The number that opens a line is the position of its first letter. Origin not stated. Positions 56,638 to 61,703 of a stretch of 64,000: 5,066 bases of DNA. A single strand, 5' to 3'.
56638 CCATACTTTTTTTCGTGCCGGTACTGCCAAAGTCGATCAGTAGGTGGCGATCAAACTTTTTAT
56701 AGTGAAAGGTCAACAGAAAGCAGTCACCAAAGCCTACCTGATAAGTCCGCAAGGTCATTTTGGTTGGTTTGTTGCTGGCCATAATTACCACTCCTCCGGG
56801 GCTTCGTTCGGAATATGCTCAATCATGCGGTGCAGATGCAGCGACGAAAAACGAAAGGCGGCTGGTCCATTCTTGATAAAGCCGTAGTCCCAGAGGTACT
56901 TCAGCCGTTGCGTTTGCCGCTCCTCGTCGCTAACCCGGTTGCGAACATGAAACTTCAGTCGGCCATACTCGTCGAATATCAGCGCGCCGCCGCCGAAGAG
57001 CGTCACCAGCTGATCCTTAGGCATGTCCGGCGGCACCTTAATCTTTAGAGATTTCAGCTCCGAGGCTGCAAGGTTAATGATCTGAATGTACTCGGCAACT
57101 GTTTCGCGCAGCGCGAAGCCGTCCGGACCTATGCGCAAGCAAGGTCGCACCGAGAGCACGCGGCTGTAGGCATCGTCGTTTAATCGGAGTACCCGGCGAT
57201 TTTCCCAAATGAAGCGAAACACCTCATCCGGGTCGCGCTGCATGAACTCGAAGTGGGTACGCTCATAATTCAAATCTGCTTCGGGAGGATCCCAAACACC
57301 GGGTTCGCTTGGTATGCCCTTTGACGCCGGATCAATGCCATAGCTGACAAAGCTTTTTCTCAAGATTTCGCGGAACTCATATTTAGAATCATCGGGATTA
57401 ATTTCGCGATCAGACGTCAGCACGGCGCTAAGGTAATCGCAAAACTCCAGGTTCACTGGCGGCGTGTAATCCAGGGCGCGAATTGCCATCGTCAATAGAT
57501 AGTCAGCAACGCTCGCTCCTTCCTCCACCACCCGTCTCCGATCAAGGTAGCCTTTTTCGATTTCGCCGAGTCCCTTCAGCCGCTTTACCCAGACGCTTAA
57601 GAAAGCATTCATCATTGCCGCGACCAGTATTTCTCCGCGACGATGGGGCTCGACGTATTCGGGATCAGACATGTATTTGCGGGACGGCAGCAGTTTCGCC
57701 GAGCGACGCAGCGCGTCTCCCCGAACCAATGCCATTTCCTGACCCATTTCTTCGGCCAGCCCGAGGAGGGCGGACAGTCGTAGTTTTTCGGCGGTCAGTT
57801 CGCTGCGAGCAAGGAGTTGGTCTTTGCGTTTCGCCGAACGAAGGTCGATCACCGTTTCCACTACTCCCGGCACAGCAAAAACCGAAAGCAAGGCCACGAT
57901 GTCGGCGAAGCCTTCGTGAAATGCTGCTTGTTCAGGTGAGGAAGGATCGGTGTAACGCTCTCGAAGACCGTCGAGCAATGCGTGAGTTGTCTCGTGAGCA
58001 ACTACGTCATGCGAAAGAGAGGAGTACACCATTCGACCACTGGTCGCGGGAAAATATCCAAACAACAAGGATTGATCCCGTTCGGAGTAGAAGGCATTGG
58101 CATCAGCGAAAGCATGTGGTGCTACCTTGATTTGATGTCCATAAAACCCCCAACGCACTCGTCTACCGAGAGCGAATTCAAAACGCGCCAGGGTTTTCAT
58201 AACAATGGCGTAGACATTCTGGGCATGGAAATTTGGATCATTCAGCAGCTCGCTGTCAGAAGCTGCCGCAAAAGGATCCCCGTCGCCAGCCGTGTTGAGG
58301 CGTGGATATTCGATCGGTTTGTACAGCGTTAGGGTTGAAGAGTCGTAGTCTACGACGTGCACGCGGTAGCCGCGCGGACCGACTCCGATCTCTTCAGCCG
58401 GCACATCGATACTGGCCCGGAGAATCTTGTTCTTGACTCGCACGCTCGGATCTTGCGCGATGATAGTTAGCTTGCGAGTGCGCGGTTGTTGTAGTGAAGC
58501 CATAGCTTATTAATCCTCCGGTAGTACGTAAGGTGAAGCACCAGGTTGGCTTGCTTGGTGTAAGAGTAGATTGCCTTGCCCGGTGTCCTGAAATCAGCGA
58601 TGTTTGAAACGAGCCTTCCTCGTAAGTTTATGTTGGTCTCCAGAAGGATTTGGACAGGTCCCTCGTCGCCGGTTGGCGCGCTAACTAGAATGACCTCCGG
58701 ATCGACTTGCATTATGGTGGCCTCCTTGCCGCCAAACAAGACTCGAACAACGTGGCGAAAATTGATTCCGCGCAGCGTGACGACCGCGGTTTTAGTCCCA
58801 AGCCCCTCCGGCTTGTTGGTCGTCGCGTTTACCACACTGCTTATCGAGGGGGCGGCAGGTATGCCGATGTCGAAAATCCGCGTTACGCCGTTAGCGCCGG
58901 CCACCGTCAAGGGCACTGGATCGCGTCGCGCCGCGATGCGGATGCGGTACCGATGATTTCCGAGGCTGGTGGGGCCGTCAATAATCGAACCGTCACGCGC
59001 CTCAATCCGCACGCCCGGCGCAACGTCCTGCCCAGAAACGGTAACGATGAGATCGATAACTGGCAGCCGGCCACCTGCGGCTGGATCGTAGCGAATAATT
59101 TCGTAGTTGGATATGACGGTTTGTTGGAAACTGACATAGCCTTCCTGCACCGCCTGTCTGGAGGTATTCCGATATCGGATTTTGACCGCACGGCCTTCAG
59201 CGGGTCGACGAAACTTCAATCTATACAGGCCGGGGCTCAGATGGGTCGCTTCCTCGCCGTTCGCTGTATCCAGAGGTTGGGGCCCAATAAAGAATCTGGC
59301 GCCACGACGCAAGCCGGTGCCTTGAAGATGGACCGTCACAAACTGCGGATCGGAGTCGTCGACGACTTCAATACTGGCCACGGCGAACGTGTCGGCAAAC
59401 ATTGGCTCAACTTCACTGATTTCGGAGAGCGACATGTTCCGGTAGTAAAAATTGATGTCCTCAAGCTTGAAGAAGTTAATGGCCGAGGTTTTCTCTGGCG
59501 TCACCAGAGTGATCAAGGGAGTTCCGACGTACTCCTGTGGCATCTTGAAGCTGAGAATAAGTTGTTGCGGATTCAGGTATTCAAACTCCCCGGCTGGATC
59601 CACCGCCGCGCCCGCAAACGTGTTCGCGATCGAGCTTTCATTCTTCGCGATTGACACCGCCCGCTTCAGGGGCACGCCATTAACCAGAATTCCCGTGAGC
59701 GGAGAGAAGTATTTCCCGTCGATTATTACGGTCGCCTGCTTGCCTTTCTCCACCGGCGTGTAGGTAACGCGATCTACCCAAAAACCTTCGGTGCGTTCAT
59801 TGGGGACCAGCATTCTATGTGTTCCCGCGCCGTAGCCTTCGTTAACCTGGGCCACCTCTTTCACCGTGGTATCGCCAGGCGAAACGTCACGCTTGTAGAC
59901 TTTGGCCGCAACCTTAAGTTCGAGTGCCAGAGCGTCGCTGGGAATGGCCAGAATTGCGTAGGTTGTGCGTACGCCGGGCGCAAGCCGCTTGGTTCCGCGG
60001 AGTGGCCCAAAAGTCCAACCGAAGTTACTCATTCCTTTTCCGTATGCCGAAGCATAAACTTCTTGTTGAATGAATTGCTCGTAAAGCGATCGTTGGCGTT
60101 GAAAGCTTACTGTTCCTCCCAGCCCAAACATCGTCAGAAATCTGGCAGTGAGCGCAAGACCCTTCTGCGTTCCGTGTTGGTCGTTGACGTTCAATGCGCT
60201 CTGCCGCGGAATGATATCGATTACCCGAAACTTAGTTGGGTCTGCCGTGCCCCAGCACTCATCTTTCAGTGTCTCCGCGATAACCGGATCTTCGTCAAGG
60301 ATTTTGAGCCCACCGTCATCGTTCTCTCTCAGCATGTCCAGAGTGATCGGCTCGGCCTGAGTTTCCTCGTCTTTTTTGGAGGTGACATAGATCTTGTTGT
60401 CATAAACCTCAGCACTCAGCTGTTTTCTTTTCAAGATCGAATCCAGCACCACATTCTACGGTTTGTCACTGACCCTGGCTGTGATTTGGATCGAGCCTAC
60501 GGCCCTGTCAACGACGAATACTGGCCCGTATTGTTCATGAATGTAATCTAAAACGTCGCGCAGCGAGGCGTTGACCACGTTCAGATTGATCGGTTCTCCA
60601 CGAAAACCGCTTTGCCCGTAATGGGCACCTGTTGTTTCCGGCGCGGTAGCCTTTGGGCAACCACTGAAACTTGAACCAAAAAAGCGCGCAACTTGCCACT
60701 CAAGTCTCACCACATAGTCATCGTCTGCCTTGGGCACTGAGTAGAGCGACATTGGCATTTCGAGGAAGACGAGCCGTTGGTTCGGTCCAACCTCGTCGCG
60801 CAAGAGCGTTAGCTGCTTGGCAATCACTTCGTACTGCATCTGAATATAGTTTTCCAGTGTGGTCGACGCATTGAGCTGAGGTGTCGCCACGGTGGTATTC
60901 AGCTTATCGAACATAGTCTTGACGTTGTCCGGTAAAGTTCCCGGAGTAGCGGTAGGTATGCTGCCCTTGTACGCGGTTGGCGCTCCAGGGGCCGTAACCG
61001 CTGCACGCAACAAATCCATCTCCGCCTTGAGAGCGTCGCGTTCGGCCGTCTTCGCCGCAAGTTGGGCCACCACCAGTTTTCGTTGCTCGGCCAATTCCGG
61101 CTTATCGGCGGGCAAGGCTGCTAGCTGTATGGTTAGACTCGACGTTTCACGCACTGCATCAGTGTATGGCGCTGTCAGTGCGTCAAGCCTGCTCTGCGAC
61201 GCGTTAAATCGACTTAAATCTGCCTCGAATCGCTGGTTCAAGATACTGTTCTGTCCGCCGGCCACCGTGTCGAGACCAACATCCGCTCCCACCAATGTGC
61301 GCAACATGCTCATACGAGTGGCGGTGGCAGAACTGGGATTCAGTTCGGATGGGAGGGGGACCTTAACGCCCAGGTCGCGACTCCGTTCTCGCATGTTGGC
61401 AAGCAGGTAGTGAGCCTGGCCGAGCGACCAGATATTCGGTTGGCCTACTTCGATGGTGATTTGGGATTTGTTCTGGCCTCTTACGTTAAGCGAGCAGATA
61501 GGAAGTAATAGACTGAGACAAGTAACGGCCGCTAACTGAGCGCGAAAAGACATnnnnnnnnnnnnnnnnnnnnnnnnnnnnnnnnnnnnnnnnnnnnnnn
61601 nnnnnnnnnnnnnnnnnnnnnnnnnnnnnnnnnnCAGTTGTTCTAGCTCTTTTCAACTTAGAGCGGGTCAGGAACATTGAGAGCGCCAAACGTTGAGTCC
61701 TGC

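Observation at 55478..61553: Island-borne operon I cannot place: secreted STN/N0-IPT protein + leaderless thermolysin-like peptidase + MBL-fold hydrolase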

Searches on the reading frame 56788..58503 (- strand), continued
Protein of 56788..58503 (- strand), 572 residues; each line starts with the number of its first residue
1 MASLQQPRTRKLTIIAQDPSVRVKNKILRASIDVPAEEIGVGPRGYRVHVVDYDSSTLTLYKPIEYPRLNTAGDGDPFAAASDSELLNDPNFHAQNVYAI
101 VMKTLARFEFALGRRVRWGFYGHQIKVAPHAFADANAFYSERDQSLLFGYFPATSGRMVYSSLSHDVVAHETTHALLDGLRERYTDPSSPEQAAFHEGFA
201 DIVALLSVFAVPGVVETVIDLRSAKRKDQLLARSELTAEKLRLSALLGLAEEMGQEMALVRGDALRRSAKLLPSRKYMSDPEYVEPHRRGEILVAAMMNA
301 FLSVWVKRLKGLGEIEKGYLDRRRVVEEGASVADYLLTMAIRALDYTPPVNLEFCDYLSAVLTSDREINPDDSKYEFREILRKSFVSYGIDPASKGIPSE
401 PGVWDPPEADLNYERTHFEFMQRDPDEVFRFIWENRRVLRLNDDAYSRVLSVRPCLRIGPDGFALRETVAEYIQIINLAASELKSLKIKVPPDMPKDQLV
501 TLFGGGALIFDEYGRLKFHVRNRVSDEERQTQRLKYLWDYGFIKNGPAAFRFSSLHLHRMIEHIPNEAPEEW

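Call 74: search_protein_families(library=ncbifam, proteins=[L100:4726-7821:+, L100:7838-9265:+, P0190, P0196, L101:7692-8975:+], max_evalue=0.01)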
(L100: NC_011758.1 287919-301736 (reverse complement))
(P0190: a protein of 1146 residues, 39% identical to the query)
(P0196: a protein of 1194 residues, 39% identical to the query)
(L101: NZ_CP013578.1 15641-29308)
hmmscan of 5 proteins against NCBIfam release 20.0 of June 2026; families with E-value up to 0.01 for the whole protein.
L100:4726-7821:+ (1032 aa): 3 families
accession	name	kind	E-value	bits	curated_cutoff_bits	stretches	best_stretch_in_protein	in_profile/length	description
TIGR03921.1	T7SS_mycosin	equivalog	4e-18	65.6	278.75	1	42-311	37-300/353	type VII secretion-associated serine protease mycosin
NF049966.1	QH_SP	equivalog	3.2e-05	23.4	165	1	78-178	53-142/219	subtilisin-like serine protease QhpE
TIGR03895.1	protease_PatA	subfamily_domain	0.00014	20.7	421.05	1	76-300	20-227/606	PatA/PatG family cyanobactin maturation protease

L100:7838-9265:+ (476 aa): 2 families
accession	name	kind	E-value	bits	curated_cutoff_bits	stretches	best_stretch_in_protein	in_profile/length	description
NF058524.1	6A-MBL_enzyme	equivalog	1.3e-06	27.8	220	1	74-125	19-73/346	anti-phage 6A-MBL system MBL-fold protein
NF041809.1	Avs1a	equivalog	2.8e-05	23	420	1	48-127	2-65/387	AVAST type 1 anti-phage system MBL fold metallo-hydrolase Avs1a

P0190 (1146 aa): 0 families

P0196 (1194 aa): 0 families

L101:7692-8975:+ (428 aa): 5 families
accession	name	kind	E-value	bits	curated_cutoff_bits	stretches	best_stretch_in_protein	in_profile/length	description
NF041809.1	Avs1a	equivalog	5.2e-13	48.5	420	2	292-364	246-319/387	AVAST type 1 anti-phage system MBL fold metallo-hydrolase Avs1a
NF058524.1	6A-MBL_enzyme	equivalog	5.2e-08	32.4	220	1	11-83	2-75/346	anti-phage 6A-MBL system MBL-fold protein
TIGR00361.1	ComEC_Rec2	equivalog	4.5e-05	21.8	190.05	1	295-357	561-619/663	DNA internalization-related competence protein ComEC/Rec2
NF012229.1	bla_class_B_core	domain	0.00086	19.5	100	1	45-90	33-75/139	metallo-beta-lactamase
NF033088.2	bla_subclass_B1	equivalog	0.0038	16.9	200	0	47-86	51-90/217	subclass B1 metallo-beta-lactamase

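Call 88: find_encoding_contigs(protein=P0211, flank=6000, max_places=3)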
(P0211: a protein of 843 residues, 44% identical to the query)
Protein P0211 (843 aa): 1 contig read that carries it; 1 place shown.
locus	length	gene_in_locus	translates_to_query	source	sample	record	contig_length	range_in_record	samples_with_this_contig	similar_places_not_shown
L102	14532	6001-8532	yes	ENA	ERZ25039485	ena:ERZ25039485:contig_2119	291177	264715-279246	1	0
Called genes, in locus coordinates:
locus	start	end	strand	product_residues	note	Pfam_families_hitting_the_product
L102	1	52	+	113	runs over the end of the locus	PF03551:PadR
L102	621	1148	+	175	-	PF12704:MacB_PCD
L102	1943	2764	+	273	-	PF12704:MacB_PCD, PF02687:FtsX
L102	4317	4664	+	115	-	-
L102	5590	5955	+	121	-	PF13289:SIR2_2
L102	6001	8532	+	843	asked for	PF20703:nSTAND1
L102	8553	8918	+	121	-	-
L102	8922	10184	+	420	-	-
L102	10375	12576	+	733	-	PF00082:Peptidase_S8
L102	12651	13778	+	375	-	-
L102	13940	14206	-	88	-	-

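Call 89: find_encoding_contigs(protein=P0142, flank=6000, max_places=3)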
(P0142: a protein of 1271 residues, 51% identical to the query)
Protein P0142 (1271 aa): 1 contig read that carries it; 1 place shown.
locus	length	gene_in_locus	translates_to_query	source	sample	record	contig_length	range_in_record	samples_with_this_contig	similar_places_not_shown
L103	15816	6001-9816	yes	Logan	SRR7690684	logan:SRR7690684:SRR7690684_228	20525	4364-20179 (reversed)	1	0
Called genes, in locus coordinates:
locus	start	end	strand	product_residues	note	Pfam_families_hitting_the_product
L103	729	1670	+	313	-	-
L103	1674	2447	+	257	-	PF00413:Peptidase_M10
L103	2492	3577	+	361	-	PF09471:Peptidase_M64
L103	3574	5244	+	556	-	-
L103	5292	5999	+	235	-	PF12385:Peptidase_C70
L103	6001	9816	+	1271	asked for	-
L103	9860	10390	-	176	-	PF03050:DDE_Tnp_IS66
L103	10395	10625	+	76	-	-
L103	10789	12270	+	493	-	-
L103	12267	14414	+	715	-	PF02463:SMC_N (faint), PF11398:DUF2813 (faint), PF13175:AAA_15 (weak), PF13476:AAA_23 (weak), PF13304:AAA_21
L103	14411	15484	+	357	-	-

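Call 101: fold_search(model_id=the predicted structure, library=viral)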
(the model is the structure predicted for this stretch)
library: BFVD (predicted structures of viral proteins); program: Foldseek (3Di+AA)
matches with E <= 10: 424; with E <= 0.001: 0
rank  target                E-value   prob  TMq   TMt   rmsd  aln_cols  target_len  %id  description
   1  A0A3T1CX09            1.8e-02  0.18  0.12  0.17  25.7       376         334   10  Uncharacterized protein [Acanthamoeba castellanii medusavirus J1]
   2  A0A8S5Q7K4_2          1.1e-01  0.08  0.11  0.06  22.5       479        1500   11  Large polyvalent protein-associated domain-containing protein [Podoviridae sp. ctJaJ36]
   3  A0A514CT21            1.7e-01  0.06  0.09  0.11  24.2       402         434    9  Uncharacterized protein [Achromobacter phage Motura]
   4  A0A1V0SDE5            2.2e-01  0.14  0.08  0.07  18.8       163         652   11  Uncharacterized protein [Indivirus ILV1]
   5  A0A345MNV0            2.3e-01  0.16  0.10  0.11  25.8       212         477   11  (no name in the UniProt tables at hand)
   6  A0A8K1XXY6            2.7e-01  0.23  0.08  0.30  14.1       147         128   12  AP205 coat protein domain-containing protein [Sanya levivirus 3]
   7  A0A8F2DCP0            2.7e-01  0.23  0.08  0.17  14.3       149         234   12  (no name in the UniProt tables at hand)
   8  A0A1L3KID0            2.9e-01  0.51  0.10  0.37  15.1       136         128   12  Uncharacterized protein [Shahe levi-like virus 1]
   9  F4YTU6                3.0e-01  0.04  0.08  0.05  20.5       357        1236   10  Structural protein [Rice ragged stunt virus]
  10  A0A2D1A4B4            3.1e-01  0.18  0.07  0.28  14.2       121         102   12  Uncharacterized protein [Rhodococcus phage Trina]
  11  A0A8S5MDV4            3.1e-01  0.13  0.10  0.20  18.2       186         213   10  Uncharacterized protein [Siphoviridae sp. ctYh54]
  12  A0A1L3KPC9            3.3e-01  0.08  0.10  0.05  23.5       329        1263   10  Uncharacterized protein [Hubei diptera virus 20]
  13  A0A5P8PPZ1            3.5e-01  0.13  0.07  0.22  20.8       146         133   10  (no name in the UniProt tables at hand)
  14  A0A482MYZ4            3.8e-01  0.04  0.06  0.07  22.7       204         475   11  VWFA domain-containing protein [Escherichia phage vB_EcoM_KWBSE43-6]
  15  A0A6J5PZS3            4.0e-01  0.09  0.07  0.18  18.7       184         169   11  Essential recombination function protein [uncultured Caudovirales phage]
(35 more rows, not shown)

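Call 106: search_protein_families(library=padloc, proteins=[L100:7838-9265:+], max_evalue=0.001)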
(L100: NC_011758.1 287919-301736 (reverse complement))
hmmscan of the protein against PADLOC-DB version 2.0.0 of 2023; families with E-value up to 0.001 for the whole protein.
L100:7838-9265:+ (476 aa): 2 families
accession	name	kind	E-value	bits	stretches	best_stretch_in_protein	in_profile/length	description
PDLC03854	LmuA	-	8.7e-10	36.2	1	46-142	6-92/345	-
PDLC03805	RTasMBL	-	0.00018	18.8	0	49-142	7-83/322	DRT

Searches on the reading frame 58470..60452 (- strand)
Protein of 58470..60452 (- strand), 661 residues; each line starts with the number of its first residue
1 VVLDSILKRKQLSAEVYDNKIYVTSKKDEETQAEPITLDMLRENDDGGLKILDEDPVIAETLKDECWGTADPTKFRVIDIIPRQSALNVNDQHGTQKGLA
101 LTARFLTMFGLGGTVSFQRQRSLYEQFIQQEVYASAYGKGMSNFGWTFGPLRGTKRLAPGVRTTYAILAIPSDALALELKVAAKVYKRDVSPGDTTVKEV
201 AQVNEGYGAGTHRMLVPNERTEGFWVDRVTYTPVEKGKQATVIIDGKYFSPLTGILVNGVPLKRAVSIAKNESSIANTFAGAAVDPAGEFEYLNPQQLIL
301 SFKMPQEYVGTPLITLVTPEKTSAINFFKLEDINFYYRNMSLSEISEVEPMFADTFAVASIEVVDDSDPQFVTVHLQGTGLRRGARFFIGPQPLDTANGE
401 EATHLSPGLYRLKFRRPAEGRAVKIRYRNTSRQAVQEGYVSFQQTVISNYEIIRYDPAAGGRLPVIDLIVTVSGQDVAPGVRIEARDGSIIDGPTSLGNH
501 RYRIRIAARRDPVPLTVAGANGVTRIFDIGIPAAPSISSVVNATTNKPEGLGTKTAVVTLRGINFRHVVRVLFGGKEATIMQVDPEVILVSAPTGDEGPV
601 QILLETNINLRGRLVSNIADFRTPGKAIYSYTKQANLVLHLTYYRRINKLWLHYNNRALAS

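Call 6: search_protein_families(library=pfam, proteins=[window:58470-60452:-], max_evalue=1)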
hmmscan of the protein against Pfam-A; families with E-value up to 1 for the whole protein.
window:58470-60452:- (661 aa): 1 family
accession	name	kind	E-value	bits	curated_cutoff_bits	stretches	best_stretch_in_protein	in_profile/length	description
PF01833.30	TIG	-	4.3e-05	23.9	20.9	1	535-607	1-71/84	IPT/TIG domain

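Call 7: search_protein_families(library=padloc, proteins=[window:58470-60452:-], max_evalue=1)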
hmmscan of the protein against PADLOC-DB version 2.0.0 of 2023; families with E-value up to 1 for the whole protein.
window:58470-60452:- (661 aa): 0 families

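Call 8: search_protein_families(library=ncbifam, proteins=[window:58470-60452:-], max_evalue=1)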
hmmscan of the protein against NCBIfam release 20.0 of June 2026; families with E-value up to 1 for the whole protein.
window:58470-60452:- (661 aa): 2 families
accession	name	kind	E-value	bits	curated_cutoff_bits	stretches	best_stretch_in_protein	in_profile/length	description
NF058597.1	CoaZ_rpt_PGGG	domain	0.00057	19.9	30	1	534-596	2-60/88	choice-of-anchor Z repeating domain-containing protein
NF005610.0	PRK07362.1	equivalog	0.0013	17.4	585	1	200-311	316-426/474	NADP-dependent isocitrate dehydrogenase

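Call 9: search_protein_families(library=phrogs, proteins=[window:58470-60452:-], max_evalue=1)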
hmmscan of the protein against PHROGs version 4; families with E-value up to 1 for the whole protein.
window:58470-60452:- (661 aa): 1 family
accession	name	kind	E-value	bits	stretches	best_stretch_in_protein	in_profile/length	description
phrog_11855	-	unknown function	0.62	10.7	1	515-630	61-178/217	-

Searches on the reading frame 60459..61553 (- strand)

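Call 6: search_protein_families(library=pfam, proteins=[window:60459-61553:-], max_evalue=1)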
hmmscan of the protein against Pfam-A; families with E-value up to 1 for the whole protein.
window:60459-61553:- (365 aa): 3 families
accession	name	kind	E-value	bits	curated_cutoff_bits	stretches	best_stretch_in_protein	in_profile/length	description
PF08614.16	ATG16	-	0.011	16.4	33.7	1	118-186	99-167/200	Autophagy protein 16 (ATG16)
PF24423.1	OVT1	-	0.022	15.6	30.9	1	104-166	33-95/100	Major antigen, helical domain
PF06005.17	ZapB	-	0.16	12.9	31.5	1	123-180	6-63/71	Cell division protein ZapB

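Call 7: search_protein_families(library=padloc, proteins=[window:60459-61553:-], max_evalue=1)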
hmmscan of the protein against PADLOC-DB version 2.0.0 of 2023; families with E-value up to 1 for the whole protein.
window:60459-61553:- (365 aa): 0 families

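Call 8: search_protein_families(library=ncbifam, proteins=[window:60459-61553:-], max_evalue=1)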
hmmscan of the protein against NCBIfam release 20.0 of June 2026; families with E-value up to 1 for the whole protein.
window:60459-61553:- (365 aa): 0 families

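Call 9: search_protein_families(library=phrogs, proteins=[window:60459-61553:-], max_evalue=1)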
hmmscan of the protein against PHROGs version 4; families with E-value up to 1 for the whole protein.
window:60459-61553:- (365 aa): 2 families
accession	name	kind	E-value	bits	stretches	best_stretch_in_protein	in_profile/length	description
phrog_37797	-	unknown function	0.052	13.5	1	102-191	243-326/398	-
phrog_1926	-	other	0.18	10.2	1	136-241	234-329/1410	released from the phage upon host infection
